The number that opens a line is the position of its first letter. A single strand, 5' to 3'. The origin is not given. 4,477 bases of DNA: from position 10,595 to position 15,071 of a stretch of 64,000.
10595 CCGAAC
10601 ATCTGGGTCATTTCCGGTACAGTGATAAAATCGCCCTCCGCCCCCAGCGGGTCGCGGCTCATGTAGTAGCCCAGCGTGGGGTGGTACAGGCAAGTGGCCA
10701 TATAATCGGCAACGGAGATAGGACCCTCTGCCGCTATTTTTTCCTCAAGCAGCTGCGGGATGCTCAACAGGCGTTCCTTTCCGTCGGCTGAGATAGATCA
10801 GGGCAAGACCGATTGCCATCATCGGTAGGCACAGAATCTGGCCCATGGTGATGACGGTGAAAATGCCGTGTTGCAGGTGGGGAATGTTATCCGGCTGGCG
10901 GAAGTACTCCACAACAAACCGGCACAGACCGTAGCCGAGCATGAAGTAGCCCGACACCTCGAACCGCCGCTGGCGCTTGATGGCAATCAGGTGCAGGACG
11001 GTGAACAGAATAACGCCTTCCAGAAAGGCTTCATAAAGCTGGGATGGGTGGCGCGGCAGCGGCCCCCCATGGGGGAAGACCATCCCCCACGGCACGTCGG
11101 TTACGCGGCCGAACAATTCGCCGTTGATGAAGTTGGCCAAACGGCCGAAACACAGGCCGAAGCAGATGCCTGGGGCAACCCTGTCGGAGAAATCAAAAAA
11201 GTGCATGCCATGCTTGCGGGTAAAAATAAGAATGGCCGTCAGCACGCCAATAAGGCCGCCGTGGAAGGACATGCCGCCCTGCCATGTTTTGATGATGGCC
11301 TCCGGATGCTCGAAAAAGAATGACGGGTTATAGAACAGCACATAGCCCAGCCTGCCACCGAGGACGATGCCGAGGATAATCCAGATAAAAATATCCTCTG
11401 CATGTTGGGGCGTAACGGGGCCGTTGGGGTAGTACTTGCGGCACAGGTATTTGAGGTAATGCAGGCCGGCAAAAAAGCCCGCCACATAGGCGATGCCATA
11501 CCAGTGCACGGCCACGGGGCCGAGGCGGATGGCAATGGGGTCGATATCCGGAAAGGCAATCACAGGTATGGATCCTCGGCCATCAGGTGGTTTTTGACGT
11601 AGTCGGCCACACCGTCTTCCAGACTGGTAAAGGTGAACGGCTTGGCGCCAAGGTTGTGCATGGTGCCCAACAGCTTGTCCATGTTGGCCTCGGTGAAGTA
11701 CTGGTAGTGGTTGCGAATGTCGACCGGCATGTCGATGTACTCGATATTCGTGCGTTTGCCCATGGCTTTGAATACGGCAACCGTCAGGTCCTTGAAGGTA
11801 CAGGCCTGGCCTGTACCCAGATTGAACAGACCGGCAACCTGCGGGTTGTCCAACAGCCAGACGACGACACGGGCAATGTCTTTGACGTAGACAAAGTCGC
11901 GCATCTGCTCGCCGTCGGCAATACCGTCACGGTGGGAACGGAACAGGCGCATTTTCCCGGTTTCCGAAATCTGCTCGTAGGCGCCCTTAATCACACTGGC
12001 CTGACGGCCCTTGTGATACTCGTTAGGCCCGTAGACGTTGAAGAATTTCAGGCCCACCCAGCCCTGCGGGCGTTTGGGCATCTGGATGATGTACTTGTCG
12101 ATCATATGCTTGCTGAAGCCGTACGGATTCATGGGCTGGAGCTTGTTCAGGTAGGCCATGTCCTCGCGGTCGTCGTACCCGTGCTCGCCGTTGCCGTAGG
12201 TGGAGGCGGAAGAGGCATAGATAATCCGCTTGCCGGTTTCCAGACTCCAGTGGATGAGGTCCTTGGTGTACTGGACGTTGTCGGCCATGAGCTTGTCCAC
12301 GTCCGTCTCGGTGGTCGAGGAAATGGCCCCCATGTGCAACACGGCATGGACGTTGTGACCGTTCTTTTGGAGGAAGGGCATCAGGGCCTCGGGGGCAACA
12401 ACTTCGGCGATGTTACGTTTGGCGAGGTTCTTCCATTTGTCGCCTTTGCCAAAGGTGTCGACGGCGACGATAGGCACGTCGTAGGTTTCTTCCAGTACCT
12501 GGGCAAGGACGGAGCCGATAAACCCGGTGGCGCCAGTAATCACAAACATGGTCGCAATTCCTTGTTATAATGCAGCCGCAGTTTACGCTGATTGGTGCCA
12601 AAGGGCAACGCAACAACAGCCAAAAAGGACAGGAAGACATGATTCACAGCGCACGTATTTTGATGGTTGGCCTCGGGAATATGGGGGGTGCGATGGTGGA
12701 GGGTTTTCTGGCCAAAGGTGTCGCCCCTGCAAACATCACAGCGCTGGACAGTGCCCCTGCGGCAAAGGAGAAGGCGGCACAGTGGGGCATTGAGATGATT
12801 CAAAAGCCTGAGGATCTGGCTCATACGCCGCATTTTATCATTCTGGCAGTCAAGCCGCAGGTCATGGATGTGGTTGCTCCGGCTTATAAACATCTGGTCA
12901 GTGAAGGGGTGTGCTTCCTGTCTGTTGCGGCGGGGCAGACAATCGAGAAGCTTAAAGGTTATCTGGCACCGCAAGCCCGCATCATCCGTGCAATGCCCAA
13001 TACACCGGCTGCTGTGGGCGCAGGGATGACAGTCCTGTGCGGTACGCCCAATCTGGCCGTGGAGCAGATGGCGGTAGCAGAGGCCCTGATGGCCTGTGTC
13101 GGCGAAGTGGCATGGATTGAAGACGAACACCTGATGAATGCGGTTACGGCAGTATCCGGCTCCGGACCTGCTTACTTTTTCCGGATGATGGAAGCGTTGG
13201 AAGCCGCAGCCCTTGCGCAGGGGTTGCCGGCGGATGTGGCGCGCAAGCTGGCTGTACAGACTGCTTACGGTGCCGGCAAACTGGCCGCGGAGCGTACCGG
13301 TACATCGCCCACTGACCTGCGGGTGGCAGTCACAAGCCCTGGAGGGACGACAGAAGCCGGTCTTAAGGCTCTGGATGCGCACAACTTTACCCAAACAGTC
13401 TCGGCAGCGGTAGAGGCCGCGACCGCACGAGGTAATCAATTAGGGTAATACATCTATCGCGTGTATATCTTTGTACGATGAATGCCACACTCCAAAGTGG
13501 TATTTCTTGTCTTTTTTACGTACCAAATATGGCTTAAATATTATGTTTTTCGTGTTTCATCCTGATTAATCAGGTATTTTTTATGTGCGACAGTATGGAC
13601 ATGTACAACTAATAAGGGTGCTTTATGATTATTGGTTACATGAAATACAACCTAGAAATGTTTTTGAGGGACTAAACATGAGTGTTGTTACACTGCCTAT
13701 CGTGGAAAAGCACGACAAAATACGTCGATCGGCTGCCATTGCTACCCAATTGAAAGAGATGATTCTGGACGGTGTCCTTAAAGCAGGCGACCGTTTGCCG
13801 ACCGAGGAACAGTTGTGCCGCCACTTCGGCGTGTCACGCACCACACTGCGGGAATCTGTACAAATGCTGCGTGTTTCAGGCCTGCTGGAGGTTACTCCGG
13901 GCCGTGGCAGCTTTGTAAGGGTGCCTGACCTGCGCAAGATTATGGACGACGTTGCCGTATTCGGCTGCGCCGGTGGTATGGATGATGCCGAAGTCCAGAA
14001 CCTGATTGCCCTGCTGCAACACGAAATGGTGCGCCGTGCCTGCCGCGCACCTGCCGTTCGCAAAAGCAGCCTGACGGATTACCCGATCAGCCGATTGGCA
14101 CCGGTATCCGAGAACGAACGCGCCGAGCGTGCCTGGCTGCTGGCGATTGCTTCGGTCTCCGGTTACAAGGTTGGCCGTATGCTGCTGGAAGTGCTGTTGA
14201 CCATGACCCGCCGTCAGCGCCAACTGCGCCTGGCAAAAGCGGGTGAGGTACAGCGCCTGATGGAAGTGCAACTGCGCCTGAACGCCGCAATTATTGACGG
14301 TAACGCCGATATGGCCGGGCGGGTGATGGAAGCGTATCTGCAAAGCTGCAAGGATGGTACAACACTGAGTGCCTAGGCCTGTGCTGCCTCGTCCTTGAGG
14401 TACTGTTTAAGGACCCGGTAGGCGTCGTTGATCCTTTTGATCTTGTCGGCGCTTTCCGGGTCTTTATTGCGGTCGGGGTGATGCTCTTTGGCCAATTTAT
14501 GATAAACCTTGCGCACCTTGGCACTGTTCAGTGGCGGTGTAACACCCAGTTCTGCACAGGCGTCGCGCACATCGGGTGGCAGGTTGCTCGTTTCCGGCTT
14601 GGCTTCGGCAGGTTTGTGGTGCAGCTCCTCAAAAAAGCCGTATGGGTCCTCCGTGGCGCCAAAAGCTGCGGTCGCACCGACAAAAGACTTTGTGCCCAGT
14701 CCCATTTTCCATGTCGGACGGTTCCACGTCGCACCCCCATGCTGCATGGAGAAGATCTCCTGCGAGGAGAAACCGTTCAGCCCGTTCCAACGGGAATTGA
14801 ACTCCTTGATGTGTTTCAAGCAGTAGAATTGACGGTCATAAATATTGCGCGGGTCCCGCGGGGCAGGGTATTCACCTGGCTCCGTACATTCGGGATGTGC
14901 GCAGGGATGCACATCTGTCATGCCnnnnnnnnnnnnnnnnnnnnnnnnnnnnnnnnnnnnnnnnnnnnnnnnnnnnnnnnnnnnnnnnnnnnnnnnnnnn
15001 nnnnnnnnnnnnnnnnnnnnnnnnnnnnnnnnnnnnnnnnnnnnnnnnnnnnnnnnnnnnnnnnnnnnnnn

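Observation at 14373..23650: Secretin-less type IV filament operon (pilin-ATPase-platform-accessory-pseudopilins-peptidase-J-domain protein) that fits none of the canonical Gsp/Pil/Tad/Com layouts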

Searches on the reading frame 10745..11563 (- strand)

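Call 14: search_protein_families(library=pfam, max_evalue=0.001, proteins=[window:10745-11563:-])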
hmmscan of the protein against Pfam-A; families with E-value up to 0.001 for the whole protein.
window:10745-11563:- (272 aa): 1 family
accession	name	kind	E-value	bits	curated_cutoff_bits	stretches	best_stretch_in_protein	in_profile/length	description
PF01790.23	LGT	-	3.1e-79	266.1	24.9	1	9-257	1-239/240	Prolipoprotein diacylglyceryl transferase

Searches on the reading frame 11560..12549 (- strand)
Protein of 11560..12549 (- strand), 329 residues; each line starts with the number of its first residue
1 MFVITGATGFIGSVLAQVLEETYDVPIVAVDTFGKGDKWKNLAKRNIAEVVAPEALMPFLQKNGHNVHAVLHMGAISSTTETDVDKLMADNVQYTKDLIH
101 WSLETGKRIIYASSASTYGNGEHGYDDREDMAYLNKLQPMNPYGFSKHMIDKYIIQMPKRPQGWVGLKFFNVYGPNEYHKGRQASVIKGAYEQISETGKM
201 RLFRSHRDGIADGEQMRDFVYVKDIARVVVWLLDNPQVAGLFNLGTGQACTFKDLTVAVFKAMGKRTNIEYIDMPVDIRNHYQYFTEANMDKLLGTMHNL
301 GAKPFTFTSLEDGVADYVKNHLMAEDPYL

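Call 14: search_protein_families(library=pfam, max_evalue=0.001, proteins=[window:11560-12549:-])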
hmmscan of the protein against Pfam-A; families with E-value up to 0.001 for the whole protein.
window:11560-12549:- (329 aa): 6 families
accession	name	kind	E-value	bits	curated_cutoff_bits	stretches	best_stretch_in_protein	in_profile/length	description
PF01370.27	Epimerase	-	7.6e-41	140.5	20.9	1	3-245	2-240/240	NAD dependent epimerase/dehydratase family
PF16363.11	GDP_Man_Dehyd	-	1.4e-17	64.6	27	1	4-295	2-308/332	GDP-mannose 4,6 dehydratase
PF01073.25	3Beta_HSD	-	1.3e-11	44.6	22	1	3-230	1-226/280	3-beta hydroxysteroid dehydrogenase/isomerase family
PF07993.18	NAD_binding_4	-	3.9e-09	36.5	20.1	1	65-158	87-192/258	Male sterility protein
PF04321.23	RmlD_sub_bind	-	1.2e-06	28.3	27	1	3-267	4-235/287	RmlD substrate binding domain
PF02719.21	Polysacc_synt_2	-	8e-05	22.4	20.2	0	138-271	133-255/293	Polysaccharide biosynthesis protein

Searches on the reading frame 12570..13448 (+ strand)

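Call 14: search_protein_families(library=pfam, max_evalue=0.001, proteins=[window:12570-13448:+])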
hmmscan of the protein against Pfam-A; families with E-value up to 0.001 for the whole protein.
window:12570-13448:+ (292 aa): 3 families
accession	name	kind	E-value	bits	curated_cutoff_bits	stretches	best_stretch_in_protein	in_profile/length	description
PF14748.11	P5CR_dimer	-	3.6e-35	120.9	25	1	186-290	1-104/105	Pyrroline-5-carboxylate reductase dimerisation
PF03807.23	F420_oxidored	-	6.9e-11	43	21.6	1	30-122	2-94/94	NADP oxidoreductase coenzyme F420-dependent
PF03446.21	NAD_binding_2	-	2e-06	28.3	21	1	30-102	2-73/161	NAD binding domain of 6-phosphogluconate dehydrogenase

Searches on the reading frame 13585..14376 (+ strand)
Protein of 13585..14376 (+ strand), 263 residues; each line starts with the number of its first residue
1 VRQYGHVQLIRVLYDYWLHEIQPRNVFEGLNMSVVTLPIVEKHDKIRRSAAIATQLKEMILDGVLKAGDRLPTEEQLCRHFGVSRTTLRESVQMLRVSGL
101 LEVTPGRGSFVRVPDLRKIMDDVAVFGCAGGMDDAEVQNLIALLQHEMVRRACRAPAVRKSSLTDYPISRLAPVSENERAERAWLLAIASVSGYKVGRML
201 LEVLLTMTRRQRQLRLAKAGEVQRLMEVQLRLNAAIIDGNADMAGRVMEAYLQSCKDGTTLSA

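Call 14: search_protein_families(library=pfam, max_evalue=0.001, proteins=[window:13585-14376:+])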
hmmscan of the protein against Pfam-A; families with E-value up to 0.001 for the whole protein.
window:13585-14376:+ (263 aa): 2 families
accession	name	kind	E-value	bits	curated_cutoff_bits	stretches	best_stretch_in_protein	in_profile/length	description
PF00392.27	GntR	-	2.6e-20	72.3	27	1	50-111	3-64/64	Bacterial regulatory proteins, gntR family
PF07729.17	FCD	-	5.9e-05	23.9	24.3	1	144-253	9-124/125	FCD domain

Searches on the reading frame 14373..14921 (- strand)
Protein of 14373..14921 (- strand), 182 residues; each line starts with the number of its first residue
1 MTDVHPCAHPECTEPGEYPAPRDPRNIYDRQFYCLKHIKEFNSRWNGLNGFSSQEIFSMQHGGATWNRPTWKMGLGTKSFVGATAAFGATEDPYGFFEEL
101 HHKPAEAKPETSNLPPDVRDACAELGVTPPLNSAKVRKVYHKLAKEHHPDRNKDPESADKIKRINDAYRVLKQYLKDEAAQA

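Call 4: search_protein_families(library=pfam, max_evalue=0.1, proteins=[window:14373-14921:-])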
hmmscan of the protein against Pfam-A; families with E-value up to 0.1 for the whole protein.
window:14373-14921:- (182 aa): 1 family
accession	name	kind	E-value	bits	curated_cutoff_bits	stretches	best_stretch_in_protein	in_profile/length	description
PF00226.36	DnaJ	-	3.1e-13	50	27.8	1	125-173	6-55/63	DnaJ domain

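Call 5: search_protein_families(library=ncbifam, max_evalue=0.1, proteins=[window:14373-14921:-])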
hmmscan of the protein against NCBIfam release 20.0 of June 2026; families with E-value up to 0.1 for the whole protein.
window:14373-14921:- (182 aa): 16 families
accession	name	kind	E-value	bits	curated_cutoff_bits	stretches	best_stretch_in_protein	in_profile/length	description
TIGR02349.1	DnaJ_bact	equivalog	4.1e-11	42.9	377.2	1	125-174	6-56/354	molecular chaperone DnaJ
NF010892.0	PRK14299.1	equivalog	1.9e-10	40.4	392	1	119-173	4-58/291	chaperone protein DnaJ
NF037946.1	terminal_TopJ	equivalog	7.4e-10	38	300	1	125-172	11-58/810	terminal organelle assembly protein TopJ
NF008035.0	PRK10767.1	subfamily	3.2e-09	36.3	338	1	125-176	10-62/374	molecular chaperone DnaJ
NF010885.0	PRK14292.1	equivalog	3.7e-09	36.1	585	1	125-173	8-56/371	chaperone protein DnaJ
TIGR03835.1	termin_org_DnaJ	equivalog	1.4e-08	33.6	512.25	1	119-173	2-56/871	terminal organelle assembly protein TopJ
NF010871.0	PRK14278.1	equivalog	1.7e-08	33.8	502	1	119-173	3-57/378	molecular chaperone DnaJ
NF010872.0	PRK14279.1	equivalog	3.8e-07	29.5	556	1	120-174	10-65/394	molecular chaperone DnaJ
NF006948.0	PRK09430.1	equivalog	4.9e-07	29.6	162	1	106-151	187-232/267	co-chaperone DjlA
NF010874.0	PRK14281.1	equivalog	6.2e-07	28.9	619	1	123-173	7-58/397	chaperone protein DnaJ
NF007618.0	PRK10266.1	equivalog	1.7e-06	27.7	403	1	118-173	3-58/306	curved DNA-binding protein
NF010894.0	PRK14301.1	equivalog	1.1e-05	24.7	548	1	124-173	9-59/373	chaperone protein DnaJ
NF006502.0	PRK08937.3-2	equivalog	0.001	18.6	259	1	134-178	218-268/275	adenylosuccinate lyase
TIGR00714.1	hscB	equivalog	0.0015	18.7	46.75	1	133-176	5-52/156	Fe-S protein assembly co-chaperone HscB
NF050028.1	CldAdptActJ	equivalog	0.0022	18.5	150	1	125-174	8-63/93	cold adaptation protein ActJcold adaptation protein ActJ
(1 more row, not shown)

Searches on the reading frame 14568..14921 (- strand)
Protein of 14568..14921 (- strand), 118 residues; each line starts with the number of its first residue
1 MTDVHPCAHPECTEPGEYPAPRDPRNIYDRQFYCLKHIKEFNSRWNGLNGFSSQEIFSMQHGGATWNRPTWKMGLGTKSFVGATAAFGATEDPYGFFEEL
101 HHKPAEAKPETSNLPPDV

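Call 91: search_protein_representatives(protein=window:14568-14921:-)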
Query: 118 residues. Proteins with E-value up to 0.001 (for the whole library): 1043; up to 1e-10: 153; up to 1e-30: 1. The best 150 are listed.
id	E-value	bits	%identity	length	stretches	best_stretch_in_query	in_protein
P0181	2.3e-37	144.6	62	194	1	3-100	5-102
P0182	6.7e-28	113.9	50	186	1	6-118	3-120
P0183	3.0e-27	111.8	52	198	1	6-117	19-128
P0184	6.2e-26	107.6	45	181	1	3-106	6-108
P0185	2.6e-25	105.5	51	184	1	6-100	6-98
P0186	6.7e-23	97.7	48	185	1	5-101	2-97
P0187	9.9e-22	94.0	49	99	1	5-90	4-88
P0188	1.3e-18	83.8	35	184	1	6-111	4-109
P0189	1.1e-17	80.9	47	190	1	2-78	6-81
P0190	2.8e-17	79.5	44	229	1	6-100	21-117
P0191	2.3e-16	76.6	46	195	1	6-77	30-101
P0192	8.0e-16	74.8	48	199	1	5-75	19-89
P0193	8.2e-16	74.8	37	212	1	5-102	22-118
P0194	1.3e-15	74.2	42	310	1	5-85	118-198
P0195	1.4e-15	74.0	42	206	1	5-100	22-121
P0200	3.5e-14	69.5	37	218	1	6-107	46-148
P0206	1.0e-13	68.0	33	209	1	5-102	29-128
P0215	2.2e-13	67.0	31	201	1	6-116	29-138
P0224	4.2e-13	66.1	36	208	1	3-100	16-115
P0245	1.6e-12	64.2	37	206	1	7-101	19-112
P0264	4.7e-12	62.6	28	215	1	6-114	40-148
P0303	2.3e-11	60.4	34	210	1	4-99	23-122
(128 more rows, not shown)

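Call 92: list_cluster_members(proteins=[P0190, P0193, P0195, P0200, P0206, P0215, P0224, P0245, P0264, P0303])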
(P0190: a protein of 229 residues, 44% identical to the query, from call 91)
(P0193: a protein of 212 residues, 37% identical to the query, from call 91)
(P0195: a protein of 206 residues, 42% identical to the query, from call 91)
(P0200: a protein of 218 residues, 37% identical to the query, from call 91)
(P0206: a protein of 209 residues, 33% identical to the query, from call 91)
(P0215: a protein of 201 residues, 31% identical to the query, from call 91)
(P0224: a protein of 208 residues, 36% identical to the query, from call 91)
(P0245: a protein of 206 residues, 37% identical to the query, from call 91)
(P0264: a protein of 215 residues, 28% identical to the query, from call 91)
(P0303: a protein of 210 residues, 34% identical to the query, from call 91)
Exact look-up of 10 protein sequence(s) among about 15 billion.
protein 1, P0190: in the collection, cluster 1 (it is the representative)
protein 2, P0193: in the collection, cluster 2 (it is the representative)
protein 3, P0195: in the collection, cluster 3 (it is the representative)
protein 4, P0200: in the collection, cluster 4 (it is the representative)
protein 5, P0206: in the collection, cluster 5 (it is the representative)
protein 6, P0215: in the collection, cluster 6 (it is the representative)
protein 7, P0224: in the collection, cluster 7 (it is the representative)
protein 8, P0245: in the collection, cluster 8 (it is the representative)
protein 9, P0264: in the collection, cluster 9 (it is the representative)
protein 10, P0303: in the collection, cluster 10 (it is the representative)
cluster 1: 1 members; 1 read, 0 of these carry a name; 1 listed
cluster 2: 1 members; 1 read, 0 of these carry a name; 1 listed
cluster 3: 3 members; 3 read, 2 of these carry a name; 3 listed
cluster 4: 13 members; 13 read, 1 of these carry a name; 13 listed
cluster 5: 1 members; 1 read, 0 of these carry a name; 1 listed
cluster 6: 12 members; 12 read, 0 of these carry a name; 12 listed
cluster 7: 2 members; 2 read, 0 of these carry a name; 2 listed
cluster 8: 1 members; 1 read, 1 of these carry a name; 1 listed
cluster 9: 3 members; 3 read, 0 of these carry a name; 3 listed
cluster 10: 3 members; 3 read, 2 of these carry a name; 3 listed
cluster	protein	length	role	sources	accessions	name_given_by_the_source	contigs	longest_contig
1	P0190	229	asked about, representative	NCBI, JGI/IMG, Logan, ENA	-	-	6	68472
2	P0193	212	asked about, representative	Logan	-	-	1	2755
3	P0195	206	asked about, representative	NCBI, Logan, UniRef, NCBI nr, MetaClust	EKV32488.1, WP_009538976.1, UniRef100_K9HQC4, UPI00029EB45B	hypothetical protein C882_2567 [Caenispirillum salinarum AK4] | J domain-containing protein n=1 Tax=Caenispirillum salinarum AK4 TaxID=1238182 ... | J domain-containing protein [Caenispirillum salinarum]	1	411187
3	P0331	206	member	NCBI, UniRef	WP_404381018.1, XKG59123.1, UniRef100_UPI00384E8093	J domain-containing protein [Caenispirillum salinarum] | J domain-containing protein n=1 Tax=Caenispirillum salinarum TaxID=859058 ...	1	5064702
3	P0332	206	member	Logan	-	-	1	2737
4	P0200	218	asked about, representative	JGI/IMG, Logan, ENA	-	-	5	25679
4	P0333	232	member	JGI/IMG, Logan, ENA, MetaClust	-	\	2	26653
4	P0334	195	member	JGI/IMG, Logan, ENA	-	-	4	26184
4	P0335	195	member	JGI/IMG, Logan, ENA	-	-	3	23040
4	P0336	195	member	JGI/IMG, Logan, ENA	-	-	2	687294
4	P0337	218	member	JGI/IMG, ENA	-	-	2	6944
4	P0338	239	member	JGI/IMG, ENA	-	-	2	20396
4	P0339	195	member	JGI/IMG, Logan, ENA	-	-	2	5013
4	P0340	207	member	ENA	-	-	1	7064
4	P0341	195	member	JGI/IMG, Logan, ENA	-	-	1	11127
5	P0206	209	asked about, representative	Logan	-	-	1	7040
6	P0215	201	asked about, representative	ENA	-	-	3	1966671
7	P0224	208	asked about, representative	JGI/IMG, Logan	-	-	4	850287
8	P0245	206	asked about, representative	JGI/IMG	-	DnaJ domain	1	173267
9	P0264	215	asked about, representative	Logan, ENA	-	-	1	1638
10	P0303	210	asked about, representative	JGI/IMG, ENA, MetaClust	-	\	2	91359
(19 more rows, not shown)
